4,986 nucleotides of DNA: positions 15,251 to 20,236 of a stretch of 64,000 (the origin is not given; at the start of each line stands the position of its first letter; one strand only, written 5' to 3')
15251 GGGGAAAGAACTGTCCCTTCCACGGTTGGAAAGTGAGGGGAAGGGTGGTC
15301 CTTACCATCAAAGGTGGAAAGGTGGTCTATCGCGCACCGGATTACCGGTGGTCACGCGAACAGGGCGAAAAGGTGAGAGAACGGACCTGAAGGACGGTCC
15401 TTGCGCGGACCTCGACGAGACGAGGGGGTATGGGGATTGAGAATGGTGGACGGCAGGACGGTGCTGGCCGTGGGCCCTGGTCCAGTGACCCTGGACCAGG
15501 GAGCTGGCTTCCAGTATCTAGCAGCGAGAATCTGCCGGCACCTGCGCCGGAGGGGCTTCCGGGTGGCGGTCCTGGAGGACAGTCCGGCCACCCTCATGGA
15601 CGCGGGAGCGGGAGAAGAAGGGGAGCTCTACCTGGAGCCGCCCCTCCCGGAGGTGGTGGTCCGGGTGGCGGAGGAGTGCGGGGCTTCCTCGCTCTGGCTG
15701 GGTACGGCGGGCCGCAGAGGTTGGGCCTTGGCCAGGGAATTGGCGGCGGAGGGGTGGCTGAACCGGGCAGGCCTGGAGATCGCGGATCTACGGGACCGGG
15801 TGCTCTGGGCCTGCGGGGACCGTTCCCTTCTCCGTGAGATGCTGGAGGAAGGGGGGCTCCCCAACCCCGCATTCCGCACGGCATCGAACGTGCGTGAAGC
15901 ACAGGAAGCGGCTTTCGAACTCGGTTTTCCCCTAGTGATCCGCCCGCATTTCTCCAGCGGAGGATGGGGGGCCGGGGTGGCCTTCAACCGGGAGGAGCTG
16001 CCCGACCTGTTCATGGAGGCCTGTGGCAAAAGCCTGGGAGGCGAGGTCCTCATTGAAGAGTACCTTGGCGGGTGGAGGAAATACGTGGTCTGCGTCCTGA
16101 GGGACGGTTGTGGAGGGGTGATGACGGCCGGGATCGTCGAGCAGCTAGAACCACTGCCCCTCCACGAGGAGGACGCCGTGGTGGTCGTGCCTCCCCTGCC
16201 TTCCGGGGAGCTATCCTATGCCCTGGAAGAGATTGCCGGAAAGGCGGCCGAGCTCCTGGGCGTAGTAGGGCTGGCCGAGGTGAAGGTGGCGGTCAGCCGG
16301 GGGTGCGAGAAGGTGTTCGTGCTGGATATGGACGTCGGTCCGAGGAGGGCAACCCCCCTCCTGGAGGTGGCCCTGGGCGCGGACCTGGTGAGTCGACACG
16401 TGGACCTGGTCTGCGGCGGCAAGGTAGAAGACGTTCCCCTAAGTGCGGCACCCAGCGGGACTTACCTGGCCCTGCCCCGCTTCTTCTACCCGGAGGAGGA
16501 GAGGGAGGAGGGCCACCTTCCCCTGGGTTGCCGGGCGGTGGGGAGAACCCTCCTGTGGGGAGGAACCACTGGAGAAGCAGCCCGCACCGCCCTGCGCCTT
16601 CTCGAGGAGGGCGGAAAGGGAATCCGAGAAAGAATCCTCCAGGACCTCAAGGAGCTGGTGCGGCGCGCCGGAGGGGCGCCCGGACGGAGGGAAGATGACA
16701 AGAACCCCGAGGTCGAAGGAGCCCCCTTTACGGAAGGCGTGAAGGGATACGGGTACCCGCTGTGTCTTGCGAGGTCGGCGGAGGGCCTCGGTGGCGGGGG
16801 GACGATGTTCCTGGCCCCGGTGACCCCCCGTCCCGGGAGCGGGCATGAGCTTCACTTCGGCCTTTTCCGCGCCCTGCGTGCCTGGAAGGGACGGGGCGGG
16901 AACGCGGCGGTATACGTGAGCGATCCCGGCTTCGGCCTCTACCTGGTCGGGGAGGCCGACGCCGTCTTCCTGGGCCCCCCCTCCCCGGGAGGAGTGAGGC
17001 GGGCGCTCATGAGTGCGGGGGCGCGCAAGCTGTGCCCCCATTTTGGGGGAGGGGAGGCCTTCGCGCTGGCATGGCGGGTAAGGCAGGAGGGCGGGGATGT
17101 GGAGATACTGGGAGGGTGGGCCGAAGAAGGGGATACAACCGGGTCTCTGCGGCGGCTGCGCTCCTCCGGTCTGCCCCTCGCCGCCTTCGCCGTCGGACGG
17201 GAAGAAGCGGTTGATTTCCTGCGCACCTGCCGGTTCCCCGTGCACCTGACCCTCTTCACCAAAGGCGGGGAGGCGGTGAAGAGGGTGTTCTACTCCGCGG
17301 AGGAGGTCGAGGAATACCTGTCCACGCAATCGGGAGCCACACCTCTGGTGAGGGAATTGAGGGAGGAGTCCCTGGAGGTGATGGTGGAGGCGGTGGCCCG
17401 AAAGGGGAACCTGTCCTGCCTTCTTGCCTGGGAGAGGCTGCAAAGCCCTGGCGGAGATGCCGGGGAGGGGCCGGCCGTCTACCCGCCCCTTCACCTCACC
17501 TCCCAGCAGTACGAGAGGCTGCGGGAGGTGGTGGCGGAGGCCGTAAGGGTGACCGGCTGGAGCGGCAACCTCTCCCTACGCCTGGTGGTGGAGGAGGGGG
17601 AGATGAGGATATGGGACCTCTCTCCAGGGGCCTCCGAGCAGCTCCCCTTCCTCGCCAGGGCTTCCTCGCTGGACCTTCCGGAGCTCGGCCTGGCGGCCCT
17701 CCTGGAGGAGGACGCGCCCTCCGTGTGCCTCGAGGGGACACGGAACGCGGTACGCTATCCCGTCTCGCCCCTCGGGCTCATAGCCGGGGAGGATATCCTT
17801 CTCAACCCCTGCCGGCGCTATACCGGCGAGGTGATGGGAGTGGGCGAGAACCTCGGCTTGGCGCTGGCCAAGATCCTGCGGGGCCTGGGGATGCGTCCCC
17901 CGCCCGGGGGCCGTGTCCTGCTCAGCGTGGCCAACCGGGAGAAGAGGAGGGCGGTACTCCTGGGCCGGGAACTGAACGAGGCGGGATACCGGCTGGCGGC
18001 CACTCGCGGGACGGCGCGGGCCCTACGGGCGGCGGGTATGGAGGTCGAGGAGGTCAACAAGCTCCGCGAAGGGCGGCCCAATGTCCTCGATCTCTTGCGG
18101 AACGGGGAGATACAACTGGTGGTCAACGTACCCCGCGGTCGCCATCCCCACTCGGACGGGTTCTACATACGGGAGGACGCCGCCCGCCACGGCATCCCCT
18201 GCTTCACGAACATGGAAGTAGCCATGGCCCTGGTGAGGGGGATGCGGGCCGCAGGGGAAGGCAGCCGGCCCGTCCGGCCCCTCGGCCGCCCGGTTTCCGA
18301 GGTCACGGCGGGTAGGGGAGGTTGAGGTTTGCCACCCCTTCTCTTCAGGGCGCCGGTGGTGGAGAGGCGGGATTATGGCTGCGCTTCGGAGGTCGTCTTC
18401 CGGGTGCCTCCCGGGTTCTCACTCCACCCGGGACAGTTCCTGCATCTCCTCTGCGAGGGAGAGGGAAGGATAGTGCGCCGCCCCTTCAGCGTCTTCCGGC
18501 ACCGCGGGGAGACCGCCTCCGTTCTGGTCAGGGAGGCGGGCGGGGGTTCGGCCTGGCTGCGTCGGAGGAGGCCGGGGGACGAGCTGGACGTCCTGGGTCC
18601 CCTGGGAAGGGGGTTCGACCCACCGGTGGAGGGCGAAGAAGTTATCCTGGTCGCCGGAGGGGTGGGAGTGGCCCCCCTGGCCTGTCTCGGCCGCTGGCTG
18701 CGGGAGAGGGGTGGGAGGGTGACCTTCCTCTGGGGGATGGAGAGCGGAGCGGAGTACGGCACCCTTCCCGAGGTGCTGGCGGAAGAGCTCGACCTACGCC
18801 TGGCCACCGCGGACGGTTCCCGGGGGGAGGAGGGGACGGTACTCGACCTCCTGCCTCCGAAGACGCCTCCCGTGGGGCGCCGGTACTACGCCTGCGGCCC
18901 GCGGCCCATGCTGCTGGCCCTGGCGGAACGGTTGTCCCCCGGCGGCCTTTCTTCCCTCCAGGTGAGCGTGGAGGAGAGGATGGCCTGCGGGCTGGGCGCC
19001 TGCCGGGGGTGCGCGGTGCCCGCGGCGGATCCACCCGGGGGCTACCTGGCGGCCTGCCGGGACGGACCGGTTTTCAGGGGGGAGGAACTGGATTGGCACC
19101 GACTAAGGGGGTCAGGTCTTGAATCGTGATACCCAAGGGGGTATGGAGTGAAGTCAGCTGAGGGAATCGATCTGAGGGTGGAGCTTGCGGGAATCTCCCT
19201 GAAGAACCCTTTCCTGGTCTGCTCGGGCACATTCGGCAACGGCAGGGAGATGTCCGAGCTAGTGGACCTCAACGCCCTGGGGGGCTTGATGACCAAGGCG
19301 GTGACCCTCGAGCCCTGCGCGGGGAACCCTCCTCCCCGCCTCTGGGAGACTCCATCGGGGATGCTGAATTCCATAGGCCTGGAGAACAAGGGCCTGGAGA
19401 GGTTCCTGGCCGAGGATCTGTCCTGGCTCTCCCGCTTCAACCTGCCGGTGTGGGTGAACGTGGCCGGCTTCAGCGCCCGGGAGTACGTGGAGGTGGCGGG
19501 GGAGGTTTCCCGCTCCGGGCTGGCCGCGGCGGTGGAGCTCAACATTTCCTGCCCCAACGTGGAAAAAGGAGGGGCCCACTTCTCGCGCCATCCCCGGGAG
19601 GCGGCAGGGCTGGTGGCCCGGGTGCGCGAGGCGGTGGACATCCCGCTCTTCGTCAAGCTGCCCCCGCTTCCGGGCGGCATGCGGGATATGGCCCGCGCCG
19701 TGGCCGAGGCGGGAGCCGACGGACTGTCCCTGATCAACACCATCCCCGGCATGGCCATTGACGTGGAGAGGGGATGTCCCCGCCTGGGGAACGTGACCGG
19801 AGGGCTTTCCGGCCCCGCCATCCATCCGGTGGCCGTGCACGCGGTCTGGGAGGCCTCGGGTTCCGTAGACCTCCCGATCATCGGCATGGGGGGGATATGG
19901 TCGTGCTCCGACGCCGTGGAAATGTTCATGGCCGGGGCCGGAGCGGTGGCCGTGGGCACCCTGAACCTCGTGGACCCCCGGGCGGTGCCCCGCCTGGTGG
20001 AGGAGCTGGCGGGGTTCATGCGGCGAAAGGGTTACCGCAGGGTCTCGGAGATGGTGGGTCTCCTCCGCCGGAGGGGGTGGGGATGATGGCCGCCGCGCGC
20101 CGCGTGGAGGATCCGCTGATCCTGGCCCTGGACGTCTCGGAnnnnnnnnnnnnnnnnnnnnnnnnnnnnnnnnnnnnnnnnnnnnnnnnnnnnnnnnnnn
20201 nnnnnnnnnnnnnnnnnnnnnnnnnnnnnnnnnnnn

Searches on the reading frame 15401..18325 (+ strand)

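Call 9: search_protein_families(library=pfam, proteins=[window:15401-18325:+])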
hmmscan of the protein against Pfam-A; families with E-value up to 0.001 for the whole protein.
window:15401-18325:+ (974 aa): 4 families
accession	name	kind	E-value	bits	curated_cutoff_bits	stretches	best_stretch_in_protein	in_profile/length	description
PF02786.22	CPSase_L_D2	-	3.9e-26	92.3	19.8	1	140-341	1-207/211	Carbamoyl-phosphate synthase L chain, ATP binding domain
PF02142.27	MGS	-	2.1e-19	69.9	24.1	1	853-936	4-94/94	MGS-like domain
PF25596.1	CPSase_L_D1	-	1.9e-12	47.5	27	1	19-127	3-108/118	Carbamoyl phosphate synthase preATP-grasp domain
PF02222.28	ATP-grasp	-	7.7e-07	29.4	27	1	147-296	2-147/179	ATP-grasp domain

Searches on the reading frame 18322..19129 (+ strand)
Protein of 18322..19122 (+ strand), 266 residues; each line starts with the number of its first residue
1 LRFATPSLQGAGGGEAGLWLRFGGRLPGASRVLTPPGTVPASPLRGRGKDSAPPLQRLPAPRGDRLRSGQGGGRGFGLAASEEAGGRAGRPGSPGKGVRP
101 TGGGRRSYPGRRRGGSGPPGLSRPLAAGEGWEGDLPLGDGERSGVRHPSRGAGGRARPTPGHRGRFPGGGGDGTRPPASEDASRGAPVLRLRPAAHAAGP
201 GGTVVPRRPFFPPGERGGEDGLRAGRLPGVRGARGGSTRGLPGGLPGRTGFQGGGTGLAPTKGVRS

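Call 9: search_protein_families(library=pfam, proteins=[window:18322-19122:+])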
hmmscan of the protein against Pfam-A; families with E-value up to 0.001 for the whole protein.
window:18322-19122:+ (266 aa): 0 families

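Call 77: search_protein_families(library=pfam, proteins=[window:18329-19129:+], max_evalue=0.01)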
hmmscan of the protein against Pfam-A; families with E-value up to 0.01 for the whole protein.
window:18329-19129:+ (266 aa): 2 families
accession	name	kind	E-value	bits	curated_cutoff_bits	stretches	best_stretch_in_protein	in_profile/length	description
PF10418.14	DHODB_Fe-S_bind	-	1.2e-14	54.2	23.9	1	215-255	1-41/41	Iron-sulfur cluster binding domain of dihydroorotate dehydrogenase B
PF00970.30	FAD_binding_6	-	0.0037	18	21.1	1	31-94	29-96/99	Oxidoreductase FAD-binding domain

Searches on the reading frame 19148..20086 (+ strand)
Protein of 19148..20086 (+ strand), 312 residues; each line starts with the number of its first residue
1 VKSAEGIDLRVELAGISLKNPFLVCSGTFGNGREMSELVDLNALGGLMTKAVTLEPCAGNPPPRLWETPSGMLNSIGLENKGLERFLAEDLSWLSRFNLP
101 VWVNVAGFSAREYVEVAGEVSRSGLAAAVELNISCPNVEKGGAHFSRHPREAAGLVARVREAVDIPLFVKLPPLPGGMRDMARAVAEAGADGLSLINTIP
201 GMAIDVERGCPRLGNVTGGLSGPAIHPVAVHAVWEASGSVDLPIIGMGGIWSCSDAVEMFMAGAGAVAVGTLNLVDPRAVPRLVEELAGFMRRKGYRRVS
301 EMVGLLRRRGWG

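Call 9: search_protein_families(library=pfam, proteins=[window:19148-20086:+])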
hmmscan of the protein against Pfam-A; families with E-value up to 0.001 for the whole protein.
window:19148-20086:+ (312 aa): 3 families
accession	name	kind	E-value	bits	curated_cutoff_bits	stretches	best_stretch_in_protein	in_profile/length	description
PF01180.27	DHO_dh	-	4.9e-71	239.7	27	1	9-291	2-291/291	Dihydroorotate dehydrogenase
PF01207.24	Dus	-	2.5e-06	27.3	20.4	0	99-171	54-129/311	Dihydrouridine synthase (Dus)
PF03060.21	NMO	-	0.0006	19.7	28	0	214-272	164-224/331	Nitronate monooxygenase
